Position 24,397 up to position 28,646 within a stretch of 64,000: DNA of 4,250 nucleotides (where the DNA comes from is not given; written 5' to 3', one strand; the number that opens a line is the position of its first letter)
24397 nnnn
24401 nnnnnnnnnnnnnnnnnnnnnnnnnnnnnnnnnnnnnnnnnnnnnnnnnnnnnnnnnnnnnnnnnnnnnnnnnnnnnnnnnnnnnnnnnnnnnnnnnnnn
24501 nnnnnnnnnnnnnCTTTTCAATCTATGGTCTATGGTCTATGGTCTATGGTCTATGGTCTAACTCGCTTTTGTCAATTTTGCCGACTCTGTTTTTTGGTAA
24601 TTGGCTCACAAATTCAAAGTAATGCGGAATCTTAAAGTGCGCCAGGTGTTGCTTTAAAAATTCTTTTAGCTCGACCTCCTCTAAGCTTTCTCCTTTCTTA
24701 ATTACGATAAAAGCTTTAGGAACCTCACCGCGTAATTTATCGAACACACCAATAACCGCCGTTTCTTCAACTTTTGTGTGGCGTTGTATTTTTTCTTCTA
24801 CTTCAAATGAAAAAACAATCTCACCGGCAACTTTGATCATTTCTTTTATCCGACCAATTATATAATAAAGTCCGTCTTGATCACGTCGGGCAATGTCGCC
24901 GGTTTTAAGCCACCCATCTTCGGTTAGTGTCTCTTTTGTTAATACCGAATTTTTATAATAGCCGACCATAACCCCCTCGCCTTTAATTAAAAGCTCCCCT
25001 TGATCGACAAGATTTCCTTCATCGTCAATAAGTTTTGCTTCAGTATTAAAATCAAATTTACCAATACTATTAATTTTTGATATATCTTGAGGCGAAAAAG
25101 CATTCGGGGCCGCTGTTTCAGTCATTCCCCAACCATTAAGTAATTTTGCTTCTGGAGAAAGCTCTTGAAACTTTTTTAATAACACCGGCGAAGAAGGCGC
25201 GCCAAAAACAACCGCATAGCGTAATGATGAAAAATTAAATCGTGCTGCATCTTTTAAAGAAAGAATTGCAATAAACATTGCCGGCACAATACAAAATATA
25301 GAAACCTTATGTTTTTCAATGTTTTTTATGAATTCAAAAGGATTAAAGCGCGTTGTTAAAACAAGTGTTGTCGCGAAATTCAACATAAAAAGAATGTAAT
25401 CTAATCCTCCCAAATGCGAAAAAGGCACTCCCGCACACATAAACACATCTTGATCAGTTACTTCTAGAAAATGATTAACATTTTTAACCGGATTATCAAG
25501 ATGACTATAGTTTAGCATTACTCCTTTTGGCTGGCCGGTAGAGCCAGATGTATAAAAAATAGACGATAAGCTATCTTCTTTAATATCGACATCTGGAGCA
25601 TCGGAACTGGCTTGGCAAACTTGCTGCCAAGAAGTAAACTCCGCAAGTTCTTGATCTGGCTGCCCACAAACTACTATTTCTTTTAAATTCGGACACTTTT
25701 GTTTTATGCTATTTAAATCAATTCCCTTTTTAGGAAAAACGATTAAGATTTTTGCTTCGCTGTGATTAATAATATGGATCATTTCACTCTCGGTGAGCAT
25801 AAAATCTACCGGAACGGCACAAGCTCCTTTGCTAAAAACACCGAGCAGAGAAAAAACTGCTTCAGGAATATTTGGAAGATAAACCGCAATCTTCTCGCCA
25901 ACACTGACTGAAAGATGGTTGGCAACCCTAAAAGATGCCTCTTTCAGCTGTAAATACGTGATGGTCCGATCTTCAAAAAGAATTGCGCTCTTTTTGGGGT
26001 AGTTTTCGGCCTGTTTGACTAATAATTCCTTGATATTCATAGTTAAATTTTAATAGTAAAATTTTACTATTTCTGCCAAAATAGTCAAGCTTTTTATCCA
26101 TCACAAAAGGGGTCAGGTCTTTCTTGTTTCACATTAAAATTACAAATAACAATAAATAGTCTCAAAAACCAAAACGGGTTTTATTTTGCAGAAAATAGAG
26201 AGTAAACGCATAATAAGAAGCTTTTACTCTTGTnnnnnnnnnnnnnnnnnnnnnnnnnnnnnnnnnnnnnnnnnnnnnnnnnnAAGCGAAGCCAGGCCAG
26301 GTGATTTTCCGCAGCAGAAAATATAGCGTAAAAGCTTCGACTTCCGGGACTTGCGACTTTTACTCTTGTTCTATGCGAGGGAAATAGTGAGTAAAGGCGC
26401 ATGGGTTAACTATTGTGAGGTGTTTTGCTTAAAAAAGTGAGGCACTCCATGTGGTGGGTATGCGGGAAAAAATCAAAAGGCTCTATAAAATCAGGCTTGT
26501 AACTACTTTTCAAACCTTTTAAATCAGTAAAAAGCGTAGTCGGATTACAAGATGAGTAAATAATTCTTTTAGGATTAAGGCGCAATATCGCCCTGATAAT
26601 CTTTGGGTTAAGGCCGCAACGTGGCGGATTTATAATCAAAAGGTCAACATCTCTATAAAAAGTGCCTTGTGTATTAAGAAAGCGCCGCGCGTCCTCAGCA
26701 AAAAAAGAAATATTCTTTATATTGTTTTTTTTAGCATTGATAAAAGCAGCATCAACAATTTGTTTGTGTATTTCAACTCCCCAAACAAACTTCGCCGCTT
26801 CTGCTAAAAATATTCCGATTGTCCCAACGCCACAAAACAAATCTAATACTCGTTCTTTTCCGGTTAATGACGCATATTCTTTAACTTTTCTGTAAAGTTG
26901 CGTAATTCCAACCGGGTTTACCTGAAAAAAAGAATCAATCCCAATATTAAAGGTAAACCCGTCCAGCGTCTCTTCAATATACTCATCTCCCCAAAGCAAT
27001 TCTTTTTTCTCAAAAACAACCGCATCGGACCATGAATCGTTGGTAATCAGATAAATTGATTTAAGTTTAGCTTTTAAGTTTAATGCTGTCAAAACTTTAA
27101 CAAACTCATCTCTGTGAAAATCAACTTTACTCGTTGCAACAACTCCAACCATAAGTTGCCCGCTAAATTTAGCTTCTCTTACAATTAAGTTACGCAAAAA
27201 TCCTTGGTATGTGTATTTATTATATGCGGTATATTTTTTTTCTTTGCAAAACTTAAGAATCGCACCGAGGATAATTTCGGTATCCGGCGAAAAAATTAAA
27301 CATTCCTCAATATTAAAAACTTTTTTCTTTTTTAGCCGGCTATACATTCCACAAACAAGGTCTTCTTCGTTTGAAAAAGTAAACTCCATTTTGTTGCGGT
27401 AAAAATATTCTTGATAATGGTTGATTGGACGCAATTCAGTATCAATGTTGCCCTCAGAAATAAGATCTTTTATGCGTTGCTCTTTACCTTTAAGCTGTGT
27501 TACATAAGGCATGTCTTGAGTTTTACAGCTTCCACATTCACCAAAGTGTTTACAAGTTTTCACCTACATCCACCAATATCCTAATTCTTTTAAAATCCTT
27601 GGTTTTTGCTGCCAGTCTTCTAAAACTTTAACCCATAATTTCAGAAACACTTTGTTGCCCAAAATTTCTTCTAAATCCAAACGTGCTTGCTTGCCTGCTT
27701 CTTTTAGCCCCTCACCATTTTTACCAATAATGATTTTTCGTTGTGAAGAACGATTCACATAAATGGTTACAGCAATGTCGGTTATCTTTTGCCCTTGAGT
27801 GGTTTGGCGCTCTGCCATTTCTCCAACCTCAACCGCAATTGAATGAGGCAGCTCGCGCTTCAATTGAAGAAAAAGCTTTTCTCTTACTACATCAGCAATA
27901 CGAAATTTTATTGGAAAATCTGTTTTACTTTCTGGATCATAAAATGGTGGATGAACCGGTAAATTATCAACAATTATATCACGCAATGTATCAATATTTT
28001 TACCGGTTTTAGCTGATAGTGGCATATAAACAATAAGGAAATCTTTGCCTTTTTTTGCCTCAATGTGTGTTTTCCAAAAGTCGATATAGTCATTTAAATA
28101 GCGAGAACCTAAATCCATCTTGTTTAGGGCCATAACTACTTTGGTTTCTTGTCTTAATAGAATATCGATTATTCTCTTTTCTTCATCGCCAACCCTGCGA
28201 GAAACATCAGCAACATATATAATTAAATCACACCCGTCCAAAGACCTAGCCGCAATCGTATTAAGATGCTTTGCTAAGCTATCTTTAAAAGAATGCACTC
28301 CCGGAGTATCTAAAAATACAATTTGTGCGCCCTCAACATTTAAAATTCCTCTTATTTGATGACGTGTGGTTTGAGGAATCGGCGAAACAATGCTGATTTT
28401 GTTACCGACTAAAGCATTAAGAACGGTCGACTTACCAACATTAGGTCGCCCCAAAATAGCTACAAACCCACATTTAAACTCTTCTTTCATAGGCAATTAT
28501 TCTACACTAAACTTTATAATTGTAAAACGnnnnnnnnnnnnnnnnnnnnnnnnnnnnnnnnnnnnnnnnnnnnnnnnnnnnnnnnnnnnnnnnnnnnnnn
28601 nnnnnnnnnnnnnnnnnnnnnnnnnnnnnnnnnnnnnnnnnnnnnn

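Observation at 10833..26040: Type II polyketide synthase-like biosynthetic gene cluster, with tungsten AOR and B12-radical SAM partners, in a reduced AT-rich genome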

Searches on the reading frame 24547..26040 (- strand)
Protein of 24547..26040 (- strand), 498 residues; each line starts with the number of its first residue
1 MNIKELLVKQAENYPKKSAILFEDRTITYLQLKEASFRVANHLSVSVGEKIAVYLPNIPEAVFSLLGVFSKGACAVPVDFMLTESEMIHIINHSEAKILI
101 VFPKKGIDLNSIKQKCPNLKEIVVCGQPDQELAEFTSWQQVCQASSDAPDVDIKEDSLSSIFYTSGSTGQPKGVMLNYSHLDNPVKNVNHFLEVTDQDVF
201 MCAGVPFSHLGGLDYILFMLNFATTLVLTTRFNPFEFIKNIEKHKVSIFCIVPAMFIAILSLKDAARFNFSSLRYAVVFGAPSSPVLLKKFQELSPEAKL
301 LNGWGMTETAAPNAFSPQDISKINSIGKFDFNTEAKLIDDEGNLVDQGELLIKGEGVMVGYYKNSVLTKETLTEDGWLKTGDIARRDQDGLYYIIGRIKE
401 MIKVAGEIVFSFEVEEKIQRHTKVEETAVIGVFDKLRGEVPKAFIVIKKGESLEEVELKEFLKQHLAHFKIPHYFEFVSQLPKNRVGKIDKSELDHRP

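Call 4: search_protein_families(library=pfam, proteins=[window:24547-26040:-], max_evalue=0.01)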
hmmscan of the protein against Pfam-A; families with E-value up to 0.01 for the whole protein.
window:24547-26040:- (498 aa): 2 families
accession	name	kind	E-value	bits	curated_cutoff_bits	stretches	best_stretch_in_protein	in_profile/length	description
PF00501.34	AMP-binding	-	2.2e-78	264.2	29.9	1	9-362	3-384/384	AMP-binding enzyme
PF13193.12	AMP-binding_C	-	6.6e-21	75.5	24.5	1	413-488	1-76/76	AMP-binding enzyme C-terminal domain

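Call 27: search_protein_families(library=ncbifam, proteins=[window:24547-26040:-], max_evalue=0.001)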
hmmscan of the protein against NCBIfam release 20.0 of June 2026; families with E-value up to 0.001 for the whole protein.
window:24547-26040:- (498 aa): 107 families (the best 25 are shown)
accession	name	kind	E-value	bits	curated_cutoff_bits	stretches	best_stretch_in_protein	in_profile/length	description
NF004837.0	PRK06187.1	subfamily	3.7e-121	405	476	1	1-494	8-518/531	long-chain-fatty-acid--CoA ligase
NF006182.0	PRK08316.1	subfamily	6.9e-89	298.7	663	1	3-494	13-513/523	fatty acyl-CoA synthetase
NF005307.0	PRK06839.1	equivalog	1.4e-87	294.4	748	1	7-494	8-489/496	o-succinylbenzoate--CoA ligase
NF005801.1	PRK07656.1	equivalog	1.1e-84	284.9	657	1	3-494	3-499/500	FadD3 family acyl-CoA ligase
NF006181.0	PRK08314.1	subfamily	4.6e-83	279.4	705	2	130-494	176-550/563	long-chain-fatty-acid--CoA ligase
NF009233.0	PRK12583.1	subfamily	5.3e-82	276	832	1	3-494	20-546/558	fatty acid CoA ligase family protein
NF002966.0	PRK03640.1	equivalog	3.6e-81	273.2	556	1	3-496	4-478/483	o-succinylbenzoate--CoA ligase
TIGR03098.1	ligase_PEP_1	hypoth_equivalog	4.8e-80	269.5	592.35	1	3-495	2-515/517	acyl-CoA ligase (AMP-forming), exosortase A system-associated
NF052269.1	Staph_lig_FadD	equivalog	1.7e-78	264.1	650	1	14-495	13-490/499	long-chain-fatty-acid--CoA ligase FadD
NF005857.1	PRK07786.1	exception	1.8e-75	254.4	733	1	7-497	15-511/513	fatty-acid--CoA ligase FadD5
NF005947.1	PRK08008.1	equivalog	2.1e-73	247.7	651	1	3-494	9-517/518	crotonobetaine/carnitine-CoA ligase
NF006523.0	PRK08974.1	equivalog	2.5e-72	243.8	884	2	152-494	202-549/561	long-chain-fatty-acid--CoA ligase FadD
NF004808.0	PRK06155.1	equivalog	6.7e-72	242.5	722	1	3-496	23-520/542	ATP-dependent acyl-CoA ligase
NF004822.0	PRK06178.1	equivalog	7.6e-70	236.1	782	1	3-496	39-565/571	acyl-CoA synthetase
NF003313.0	PRK04319.1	equivalog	2.3e-69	234.1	729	1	22-491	66-554/574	acetate--CoA ligase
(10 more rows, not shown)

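Call 76: search_solved_structures(query=window:24547-26040:-, max_evalue=1e-40)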
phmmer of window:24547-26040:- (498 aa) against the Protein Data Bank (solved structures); distinct sequences matched with E-value up to 1e-40: 46.
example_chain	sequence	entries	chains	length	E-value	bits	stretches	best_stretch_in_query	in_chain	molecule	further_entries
5bsw_A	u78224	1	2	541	1e-57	199.1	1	44-494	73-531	4-coumarate--CoA ligase 2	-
5bsm_A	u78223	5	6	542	2.3e-57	198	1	44-494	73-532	4-coumarate--CoA ligase 2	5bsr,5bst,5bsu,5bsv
3a9u_A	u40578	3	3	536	3.8e-57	197.2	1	26-494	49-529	4-coumarate--CoA ligase | 4-coumarate:CoA ligase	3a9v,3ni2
5u95_A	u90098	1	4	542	4.4e-57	197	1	44-494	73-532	4-coumarate--CoA ligase 2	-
9g79_B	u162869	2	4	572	8.9e-57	196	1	8-491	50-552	Acetyl-coenzyme A synthetase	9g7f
8r2q_A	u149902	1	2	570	5.1e-56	193.5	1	9-495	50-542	Probable fatty-acid-CoA ligase FadD5 (Fatty-acid-CoA synthetase) (Fatty-acid-CoA synthase)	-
5buq_A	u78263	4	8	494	1e-54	189.2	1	7-494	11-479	2-succinylbenzoate--CoA ligase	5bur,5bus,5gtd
8wev_A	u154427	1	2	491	2.7e-54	187.8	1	8-496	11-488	Feruloyl-CoA Synthetase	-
8weu_A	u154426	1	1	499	2.8e-54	187.8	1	8-496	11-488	Fatty-acyl-CoA synthase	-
6mfy_A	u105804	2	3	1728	6.2e-54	186.6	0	7-494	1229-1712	Linear gramicidin synthase subunit A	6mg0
5x8f_A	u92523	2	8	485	6.4e-54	186.6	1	7-494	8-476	2-succinylbenzoate--CoA ligase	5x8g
9be3_A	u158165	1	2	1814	7.7e-54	186.3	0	7-494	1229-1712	Linear gramicidin synthase subunit A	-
9be4_A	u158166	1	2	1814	7.7e-54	186.3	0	7-494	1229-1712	Linear gramicidin synthase subunit A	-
6mfz_A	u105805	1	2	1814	7.7e-54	186.3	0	7-494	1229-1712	Linear gramicidin synthase subunit A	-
9meh_A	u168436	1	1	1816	7.7e-54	186.3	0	7-494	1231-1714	Linear gramicidin synthase subunit A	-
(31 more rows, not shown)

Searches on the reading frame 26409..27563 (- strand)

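Call 4: search_protein_families(library=pfam, proteins=[window:26409-27563:-], max_evalue=0.01)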
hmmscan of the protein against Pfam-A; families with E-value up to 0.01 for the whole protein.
window:26409-27563:- (385 aa): 14 families
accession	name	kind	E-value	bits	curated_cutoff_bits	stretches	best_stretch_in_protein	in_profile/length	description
PF05958.17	tRNA_U5-meth_tr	-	2.7e-30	106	23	1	20-380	2-356/357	tRNA (Uracil-5-)-methyltransferase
PF13847.12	Methyltransf_31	-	6.4e-11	42.6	27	1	235-341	3-112/145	Methyltransferase domain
PF05175.20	MTS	-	7.6e-08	32.6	23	1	236-314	32-107/170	Methyltransferase small domain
PF13649.12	Methyltransf_25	-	3.5e-06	28.1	27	1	239-302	1-65/97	Methyltransferase domain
PF03602.21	Cons_hypoth95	-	7e-05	23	24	1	235-327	41-137/182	Conserved hypothetical protein 95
PF02390.23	Methyltransf_4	-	0.00011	22.1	24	1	239-297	5-65/173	Putative methyltransferase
PF09445.16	Methyltransf_15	-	0.00034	20.6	22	1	237-318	2-84/165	RNA cap guanine-N2 methyltransferase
PF00145.23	DNA_methylase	-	0.0004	20.3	22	1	238-314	2-70/324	C-5 cytosine-specific DNA methylase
PF01555.25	N6_N4_Mtase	-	0.00081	19.8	26.7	1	237-273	183-219/221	DNA methylase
PF02475.24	TRM5-TYW2_MTfase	-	0.00091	19.7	28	1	235-298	36-101/164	TRM5/TYW2 methyltransferase domain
PF06325.19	PrmA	-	0.0011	19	22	1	234-287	160-213/296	Ribosomal protein L11 methyltransferase (PrmA)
PF11306.15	DUF3108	-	0.0041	17.4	26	1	25-88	34-109/209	Protein of unknown function (DUF3108)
PF01170.24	UPF0020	-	0.0047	17.1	22.3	0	257-314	77-130/197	RMKL-like, methyltransferase domain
PF01135.25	PCMT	-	0.0073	16.5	20.3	1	223-293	61-134/210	Protein-L-isoaspartate(D-aspartate) O-methyltransferase (PCMT)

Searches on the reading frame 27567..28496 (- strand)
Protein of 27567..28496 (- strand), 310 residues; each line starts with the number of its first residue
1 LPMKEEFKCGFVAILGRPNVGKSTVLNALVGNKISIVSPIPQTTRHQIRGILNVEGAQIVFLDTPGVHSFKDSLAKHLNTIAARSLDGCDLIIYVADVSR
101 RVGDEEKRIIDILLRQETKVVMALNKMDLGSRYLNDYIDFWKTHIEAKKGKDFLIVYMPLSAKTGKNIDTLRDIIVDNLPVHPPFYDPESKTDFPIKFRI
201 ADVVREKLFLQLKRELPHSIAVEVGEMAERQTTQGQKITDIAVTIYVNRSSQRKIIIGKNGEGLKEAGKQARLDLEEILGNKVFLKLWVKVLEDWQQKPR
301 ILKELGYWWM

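Call 4: search_protein_families(library=pfam, proteins=[window:27567-28496:-], max_evalue=0.01)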
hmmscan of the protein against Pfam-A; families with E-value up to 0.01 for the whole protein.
window:27567-28496:- (310 aa): 11 families
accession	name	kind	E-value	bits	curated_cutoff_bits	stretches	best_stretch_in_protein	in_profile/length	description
PF01926.29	MMR_HSR1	-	1.3e-26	93.3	21.9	1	12-126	2-113/113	50S ribosome-binding GTPase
PF07650.23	KH_2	-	4.6e-17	62.1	22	1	215-296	1-78/78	KH domain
PF02421.24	FeoB_N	-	6.5e-13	48.9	27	1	12-132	3-120/156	Ferrous iron transport protein B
PF00009.33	GTP_EFTU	-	9.2e-13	48.6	26.5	1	54-180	66-187/188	Elongation factor Tu GTP binding domain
PF00350.29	Dynamin_N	-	2.4e-10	41.1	27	1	12-45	1-34/168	Dynamin family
PF04548.22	AIG1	-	1.1e-07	31.9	27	1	14-114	5-108/212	AIG1 family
PF03193.22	RsgA_GTPase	-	6.1e-07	29.9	30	1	4-70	101-171/174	RsgA GTPase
PF00071.28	Ras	-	0.00061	19.8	21.6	1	13-173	3-154/162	Ras family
PF00025.27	Arf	-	0.0017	18.3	22.3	1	12-139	17-137/174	ADP-ribosylation factor family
PF20720.3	nSTAND3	-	0.0023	18.1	27.2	1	8-73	16-83/155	Novel STAND NTPase 3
PF14281.12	PDDEXK_4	-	0.0074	16.7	22.3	0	61-162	23-132/183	PD-(D/E)XK nuclease superfamily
